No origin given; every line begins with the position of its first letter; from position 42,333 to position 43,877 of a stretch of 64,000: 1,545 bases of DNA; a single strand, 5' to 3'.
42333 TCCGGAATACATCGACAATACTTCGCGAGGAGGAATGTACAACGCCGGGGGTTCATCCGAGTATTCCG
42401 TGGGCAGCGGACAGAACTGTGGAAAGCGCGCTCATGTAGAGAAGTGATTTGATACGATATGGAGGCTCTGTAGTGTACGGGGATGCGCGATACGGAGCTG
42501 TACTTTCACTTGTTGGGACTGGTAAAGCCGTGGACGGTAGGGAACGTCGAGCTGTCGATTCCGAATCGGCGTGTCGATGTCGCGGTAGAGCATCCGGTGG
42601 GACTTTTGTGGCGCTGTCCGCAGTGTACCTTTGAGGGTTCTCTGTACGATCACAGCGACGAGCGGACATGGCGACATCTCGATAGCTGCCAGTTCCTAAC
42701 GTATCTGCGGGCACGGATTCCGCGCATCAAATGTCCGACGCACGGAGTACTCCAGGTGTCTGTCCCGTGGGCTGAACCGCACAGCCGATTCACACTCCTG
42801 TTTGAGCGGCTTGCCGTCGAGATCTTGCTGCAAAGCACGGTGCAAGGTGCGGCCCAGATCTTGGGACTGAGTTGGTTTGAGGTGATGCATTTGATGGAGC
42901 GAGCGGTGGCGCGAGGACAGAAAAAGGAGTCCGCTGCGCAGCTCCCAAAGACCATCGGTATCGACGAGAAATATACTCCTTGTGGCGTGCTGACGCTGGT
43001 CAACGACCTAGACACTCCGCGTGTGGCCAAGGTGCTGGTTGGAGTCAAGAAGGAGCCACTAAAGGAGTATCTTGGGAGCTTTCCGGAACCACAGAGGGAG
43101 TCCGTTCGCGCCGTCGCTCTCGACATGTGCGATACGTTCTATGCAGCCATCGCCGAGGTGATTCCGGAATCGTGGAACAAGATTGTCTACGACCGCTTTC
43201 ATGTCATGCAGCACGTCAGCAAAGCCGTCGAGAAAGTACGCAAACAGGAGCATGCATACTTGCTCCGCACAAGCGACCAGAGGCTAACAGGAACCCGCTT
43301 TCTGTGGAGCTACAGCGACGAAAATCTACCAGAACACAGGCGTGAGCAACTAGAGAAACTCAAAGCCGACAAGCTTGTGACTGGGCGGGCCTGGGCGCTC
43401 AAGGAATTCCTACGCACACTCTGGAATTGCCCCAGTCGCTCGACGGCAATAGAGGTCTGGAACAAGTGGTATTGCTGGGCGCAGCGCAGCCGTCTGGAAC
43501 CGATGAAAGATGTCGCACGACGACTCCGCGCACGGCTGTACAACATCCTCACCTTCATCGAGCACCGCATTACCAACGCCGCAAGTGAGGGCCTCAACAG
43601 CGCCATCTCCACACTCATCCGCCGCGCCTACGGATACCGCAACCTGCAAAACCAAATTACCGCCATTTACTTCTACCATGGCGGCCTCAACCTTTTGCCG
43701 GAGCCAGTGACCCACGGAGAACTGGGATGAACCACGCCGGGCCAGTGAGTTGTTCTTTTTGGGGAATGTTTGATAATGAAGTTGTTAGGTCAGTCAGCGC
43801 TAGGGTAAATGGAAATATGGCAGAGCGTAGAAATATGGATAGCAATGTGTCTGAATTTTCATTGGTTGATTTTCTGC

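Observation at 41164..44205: Two-gene ABC-ATPase + PD-(D/E)xK-like nuclease module: candidate anti-phage or abortive-infection system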

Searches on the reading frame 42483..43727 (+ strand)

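Call 6: search_protein_families(library=pfam, proteins=[window:42483-43727:+], max_evalue=0.1)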
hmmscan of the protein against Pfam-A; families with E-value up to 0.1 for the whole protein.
window:42483-43727:+ (415 aa): 3 families
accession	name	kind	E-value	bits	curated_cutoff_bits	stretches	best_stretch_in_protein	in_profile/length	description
PF01610.23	DDE_Tnp_ISL3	-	2.9e-59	201.2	23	1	158-394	1-239/240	Transposase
PF13542.12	HTH_Tnp_ISL3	-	2.4e-14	52.9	27.4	1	92-141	1-50/51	Helix-turn-helix domain of transposase family ISL3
PF14690.11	Zn_ribbon_ISL3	-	1.8e-12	47.9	25.5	1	43-87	3-47/47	zinc-finger of transposase IS204/IS1001/IS1096/IS1165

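Call 8: search_protein_families(library=ncbifam, proteins=[window:42483-43727:+], max_evalue=0.1)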
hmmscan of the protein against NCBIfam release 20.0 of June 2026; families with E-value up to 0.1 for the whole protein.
window:42483-43727:+ (415 aa): 5 families
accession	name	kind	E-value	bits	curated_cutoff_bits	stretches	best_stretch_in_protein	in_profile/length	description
NF033550.5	transpos_ISL3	equivalog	5.3e-84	282.4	180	1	44-397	12-369/370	ISL3 family transposase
NF049919.1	DesA_ISL3_tail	domain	1.7e-24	86.6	30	1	233-350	1-120/122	DesA/ISL3 alpha bundle tail domain-containing protein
NF049917.1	ISAon1_downstr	equivalog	1.6e-17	63.6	250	2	184-256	87-157/327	ISAon1 family transposase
NF049918.1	DesA_fam_desat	equivalog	3.9e-06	26.3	400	1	229-350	258-383/385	DesA family fatty acid desaturase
NF033529.1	transpos_ISLre2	equivalog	0.0045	16.3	200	1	222-294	186-257/382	ISLre2 family transposase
